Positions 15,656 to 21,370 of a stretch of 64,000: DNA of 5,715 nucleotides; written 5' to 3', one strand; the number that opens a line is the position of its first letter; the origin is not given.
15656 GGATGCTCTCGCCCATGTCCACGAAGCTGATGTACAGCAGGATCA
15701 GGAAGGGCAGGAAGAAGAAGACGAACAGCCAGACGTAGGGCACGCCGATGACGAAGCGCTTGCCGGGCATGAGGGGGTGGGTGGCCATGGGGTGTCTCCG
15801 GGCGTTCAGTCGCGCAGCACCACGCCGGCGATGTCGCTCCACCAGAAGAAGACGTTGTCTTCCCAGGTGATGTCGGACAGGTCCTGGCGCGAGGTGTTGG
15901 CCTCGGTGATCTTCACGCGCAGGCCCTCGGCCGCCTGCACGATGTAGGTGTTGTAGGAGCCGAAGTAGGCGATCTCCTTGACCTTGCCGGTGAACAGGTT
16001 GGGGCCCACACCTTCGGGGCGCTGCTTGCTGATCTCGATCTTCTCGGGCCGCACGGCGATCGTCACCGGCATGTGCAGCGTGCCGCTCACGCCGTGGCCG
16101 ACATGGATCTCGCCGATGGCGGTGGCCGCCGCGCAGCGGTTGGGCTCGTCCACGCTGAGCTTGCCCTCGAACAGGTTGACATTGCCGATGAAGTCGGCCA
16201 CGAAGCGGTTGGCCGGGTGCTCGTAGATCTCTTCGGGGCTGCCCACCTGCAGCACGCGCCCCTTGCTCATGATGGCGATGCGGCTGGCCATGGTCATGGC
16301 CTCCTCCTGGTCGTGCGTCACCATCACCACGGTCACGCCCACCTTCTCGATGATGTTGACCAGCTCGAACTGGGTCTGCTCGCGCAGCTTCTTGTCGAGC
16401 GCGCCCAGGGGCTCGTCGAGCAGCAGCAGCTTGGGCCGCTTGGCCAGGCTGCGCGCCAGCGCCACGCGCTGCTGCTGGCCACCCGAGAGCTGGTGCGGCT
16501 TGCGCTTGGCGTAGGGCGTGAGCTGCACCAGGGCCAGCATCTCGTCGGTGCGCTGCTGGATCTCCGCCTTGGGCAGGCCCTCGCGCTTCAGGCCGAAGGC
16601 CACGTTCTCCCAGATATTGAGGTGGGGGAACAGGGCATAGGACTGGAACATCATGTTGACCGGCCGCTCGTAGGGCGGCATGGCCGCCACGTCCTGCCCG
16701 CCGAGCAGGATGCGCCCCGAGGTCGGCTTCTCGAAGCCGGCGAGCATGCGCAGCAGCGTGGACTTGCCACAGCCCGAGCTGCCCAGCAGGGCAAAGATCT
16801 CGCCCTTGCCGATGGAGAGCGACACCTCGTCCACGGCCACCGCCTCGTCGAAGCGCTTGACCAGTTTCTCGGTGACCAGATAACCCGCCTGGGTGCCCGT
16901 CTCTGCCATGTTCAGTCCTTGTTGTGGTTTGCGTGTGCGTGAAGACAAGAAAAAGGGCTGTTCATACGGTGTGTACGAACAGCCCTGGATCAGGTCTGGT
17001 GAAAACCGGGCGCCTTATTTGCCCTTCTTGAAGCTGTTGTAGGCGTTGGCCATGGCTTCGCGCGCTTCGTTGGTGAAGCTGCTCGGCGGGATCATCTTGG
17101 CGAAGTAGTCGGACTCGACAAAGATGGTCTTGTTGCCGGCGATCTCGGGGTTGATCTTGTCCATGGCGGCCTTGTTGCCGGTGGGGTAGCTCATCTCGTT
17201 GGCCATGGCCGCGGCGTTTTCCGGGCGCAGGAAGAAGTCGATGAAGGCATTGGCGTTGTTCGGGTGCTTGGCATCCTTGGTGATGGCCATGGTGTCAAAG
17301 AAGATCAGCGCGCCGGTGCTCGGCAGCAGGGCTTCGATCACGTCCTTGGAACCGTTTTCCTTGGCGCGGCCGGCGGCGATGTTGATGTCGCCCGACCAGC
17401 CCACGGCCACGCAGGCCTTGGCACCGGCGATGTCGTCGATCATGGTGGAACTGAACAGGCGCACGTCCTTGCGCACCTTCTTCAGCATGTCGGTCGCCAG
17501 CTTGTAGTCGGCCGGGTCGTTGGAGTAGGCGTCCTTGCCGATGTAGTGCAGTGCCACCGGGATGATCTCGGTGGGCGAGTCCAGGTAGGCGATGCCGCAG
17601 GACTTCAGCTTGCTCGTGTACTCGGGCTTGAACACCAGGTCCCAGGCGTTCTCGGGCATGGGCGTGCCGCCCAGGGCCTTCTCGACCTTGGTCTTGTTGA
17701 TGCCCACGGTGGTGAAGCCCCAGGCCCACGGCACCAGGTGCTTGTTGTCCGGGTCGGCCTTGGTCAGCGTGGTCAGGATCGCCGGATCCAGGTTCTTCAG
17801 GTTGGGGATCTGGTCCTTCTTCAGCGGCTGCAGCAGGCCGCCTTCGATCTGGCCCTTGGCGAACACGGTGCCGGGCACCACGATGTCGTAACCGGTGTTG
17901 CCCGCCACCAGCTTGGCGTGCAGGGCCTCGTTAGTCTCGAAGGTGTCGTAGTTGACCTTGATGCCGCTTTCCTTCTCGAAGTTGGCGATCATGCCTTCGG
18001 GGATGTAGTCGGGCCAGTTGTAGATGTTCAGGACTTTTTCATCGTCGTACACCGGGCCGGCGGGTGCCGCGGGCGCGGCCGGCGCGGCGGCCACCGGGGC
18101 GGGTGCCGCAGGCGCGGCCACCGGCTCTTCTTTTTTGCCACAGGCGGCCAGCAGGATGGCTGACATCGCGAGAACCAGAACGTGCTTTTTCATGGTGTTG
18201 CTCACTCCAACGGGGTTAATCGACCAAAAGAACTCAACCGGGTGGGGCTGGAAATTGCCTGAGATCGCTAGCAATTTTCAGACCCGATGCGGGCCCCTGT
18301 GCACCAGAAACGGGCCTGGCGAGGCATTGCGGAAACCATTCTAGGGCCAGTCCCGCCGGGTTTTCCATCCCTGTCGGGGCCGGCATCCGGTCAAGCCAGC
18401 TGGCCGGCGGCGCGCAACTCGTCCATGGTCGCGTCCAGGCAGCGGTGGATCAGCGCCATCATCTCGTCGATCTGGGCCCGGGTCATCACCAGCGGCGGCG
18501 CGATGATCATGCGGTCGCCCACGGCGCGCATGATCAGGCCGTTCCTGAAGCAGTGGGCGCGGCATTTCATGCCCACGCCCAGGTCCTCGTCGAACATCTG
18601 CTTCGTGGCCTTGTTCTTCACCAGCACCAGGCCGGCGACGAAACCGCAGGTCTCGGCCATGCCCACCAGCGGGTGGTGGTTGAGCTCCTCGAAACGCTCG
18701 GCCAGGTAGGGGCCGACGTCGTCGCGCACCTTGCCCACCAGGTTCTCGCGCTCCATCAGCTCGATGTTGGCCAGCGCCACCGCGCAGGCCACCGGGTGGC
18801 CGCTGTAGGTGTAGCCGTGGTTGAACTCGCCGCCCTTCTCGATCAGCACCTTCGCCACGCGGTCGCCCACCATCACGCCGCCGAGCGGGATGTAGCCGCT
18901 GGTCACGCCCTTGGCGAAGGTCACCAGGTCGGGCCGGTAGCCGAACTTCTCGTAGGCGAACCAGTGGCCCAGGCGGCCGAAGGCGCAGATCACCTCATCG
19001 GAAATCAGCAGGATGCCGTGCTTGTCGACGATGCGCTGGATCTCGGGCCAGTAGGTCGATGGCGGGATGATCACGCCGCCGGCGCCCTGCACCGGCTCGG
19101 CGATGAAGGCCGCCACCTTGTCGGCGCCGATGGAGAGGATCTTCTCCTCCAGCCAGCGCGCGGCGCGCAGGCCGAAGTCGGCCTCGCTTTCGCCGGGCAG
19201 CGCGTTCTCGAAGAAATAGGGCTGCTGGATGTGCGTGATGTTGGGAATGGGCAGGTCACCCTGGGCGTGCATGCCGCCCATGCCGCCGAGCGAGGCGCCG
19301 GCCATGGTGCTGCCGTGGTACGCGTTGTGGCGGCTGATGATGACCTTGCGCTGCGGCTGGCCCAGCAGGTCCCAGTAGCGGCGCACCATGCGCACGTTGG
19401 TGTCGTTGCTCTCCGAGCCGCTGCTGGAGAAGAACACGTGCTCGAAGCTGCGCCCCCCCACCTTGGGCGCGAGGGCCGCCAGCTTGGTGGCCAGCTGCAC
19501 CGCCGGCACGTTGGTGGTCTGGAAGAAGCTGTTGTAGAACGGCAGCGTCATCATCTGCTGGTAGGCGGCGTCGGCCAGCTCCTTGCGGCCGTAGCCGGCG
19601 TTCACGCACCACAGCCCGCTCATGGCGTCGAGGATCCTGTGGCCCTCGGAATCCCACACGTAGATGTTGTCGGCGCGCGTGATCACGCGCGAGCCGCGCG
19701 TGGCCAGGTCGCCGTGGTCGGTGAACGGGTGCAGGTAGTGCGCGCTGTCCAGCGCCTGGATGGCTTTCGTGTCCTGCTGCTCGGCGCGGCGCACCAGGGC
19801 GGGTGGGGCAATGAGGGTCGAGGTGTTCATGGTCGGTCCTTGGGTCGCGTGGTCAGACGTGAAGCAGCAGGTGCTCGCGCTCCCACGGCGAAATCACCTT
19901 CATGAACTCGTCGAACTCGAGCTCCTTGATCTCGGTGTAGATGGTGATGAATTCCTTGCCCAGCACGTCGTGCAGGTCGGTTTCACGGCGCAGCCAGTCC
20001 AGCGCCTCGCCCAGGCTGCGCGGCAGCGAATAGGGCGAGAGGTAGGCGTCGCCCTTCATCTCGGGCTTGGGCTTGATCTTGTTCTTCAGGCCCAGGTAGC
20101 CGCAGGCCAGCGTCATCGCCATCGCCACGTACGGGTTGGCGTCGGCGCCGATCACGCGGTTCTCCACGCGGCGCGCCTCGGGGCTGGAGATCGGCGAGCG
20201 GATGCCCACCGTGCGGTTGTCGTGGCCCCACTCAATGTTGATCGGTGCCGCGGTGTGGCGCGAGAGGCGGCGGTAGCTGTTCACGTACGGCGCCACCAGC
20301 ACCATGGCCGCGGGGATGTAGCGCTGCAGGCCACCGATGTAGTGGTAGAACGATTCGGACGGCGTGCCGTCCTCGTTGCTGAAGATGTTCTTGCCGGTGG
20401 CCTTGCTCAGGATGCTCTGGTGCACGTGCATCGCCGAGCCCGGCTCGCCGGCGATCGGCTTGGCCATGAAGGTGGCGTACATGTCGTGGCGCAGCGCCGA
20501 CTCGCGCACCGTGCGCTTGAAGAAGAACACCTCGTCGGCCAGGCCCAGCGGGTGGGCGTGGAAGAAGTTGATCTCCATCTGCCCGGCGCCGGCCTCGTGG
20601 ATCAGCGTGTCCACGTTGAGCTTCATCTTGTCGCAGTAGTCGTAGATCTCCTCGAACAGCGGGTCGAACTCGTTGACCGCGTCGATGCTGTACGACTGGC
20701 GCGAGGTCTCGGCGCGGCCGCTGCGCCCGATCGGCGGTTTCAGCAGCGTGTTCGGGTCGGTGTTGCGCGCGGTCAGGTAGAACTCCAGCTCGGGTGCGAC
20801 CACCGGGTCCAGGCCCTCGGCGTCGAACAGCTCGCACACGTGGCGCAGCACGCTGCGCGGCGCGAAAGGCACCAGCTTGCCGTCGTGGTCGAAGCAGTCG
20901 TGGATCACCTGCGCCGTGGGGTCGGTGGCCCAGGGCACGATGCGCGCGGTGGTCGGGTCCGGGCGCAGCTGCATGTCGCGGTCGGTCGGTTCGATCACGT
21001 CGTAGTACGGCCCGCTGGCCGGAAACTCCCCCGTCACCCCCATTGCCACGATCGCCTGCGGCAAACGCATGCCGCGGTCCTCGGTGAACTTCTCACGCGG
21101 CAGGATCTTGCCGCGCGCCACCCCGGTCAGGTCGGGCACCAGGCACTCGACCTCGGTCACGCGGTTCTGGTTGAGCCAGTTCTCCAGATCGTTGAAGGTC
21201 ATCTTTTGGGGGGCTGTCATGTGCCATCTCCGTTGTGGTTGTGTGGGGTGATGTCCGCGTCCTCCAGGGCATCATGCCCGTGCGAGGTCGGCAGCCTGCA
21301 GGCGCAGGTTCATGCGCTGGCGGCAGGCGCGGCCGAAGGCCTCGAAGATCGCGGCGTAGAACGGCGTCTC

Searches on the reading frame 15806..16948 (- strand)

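Call 93: search_protein_families(library=pfam, proteins=[window:15806-16948:-], max_evalue=0.00001)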
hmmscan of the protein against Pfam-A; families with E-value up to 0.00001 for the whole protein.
window:15806-16948:- (380 aa): 2 families
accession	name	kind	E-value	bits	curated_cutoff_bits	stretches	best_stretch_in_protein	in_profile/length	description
PF00005.33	ABC_tran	-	1.4e-38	133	25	1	40-181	2-136/137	ABC transporter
PF08402.16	TOBE_2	-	6.2e-14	52.3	21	1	297-378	1-76/76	TOBE domain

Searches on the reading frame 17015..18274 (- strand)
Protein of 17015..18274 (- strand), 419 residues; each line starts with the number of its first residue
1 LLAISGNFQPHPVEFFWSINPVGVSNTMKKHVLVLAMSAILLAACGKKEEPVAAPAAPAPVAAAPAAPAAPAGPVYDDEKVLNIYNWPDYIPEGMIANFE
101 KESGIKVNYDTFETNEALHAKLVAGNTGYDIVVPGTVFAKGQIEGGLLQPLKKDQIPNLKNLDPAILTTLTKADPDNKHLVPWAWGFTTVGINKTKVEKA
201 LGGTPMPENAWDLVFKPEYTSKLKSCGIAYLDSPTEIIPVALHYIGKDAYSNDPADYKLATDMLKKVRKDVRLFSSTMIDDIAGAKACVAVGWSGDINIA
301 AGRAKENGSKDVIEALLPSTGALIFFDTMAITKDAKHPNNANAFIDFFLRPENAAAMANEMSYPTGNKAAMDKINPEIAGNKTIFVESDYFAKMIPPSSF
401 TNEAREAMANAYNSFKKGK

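Call 93: search_protein_families(library=pfam, proteins=[window:17015-18274:-], max_evalue=0.00001)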
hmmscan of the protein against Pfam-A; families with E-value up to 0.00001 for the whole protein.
window:17015-18274:- (419 aa): 3 families
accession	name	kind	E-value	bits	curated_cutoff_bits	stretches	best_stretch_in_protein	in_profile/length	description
PF13416.11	SBP_bac_8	-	7.1e-25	88.8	27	1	95-376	2-269/279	Bacterial extracellular solute-binding protein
PF13343.11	SBP_bac_6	-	2.1e-17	63.9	24.6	1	131-392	6-243/245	Bacterial extracellular solute-binding protein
PF01547.30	SBP_bac_1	-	2.1e-14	54.6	26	1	91-354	10-306/307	Bacterial extracellular solute-binding protein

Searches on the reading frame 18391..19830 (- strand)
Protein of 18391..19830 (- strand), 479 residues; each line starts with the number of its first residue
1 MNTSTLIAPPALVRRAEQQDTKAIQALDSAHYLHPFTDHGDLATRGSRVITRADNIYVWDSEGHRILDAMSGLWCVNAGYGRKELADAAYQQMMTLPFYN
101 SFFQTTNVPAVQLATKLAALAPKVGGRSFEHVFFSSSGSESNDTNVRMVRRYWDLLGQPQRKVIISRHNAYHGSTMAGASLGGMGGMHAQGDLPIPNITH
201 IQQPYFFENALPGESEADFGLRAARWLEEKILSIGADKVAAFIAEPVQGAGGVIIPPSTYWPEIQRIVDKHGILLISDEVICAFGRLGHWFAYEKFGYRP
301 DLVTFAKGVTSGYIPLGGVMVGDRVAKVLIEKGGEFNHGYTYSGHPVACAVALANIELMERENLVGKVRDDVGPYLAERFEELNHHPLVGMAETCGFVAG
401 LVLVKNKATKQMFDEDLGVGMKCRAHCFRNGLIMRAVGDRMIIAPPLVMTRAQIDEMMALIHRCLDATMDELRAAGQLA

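Call 93: search_protein_families(library=pfam, proteins=[window:18391-19830:-], max_evalue=0.00001)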
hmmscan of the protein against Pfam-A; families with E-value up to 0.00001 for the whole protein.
window:18391-19830:- (479 aa): 1 family
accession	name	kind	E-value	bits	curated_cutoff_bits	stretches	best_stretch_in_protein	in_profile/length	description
PF00202.27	Aminotran_3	-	7.8e-82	275.5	30.5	1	48-465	11-403/403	Aminotransferase class-III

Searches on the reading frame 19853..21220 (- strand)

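Call 93: search_protein_families(library=pfam, proteins=[window:19853-21220:-], max_evalue=0.00001)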
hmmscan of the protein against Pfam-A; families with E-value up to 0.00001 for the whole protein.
window:19853-21220:- (455 aa): 1 family
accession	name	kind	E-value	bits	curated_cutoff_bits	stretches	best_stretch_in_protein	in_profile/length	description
PF00120.29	Gln-synt_C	-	7.1e-105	351.3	24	1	120-449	3-342/344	Glutamine synthetase, catalytic domain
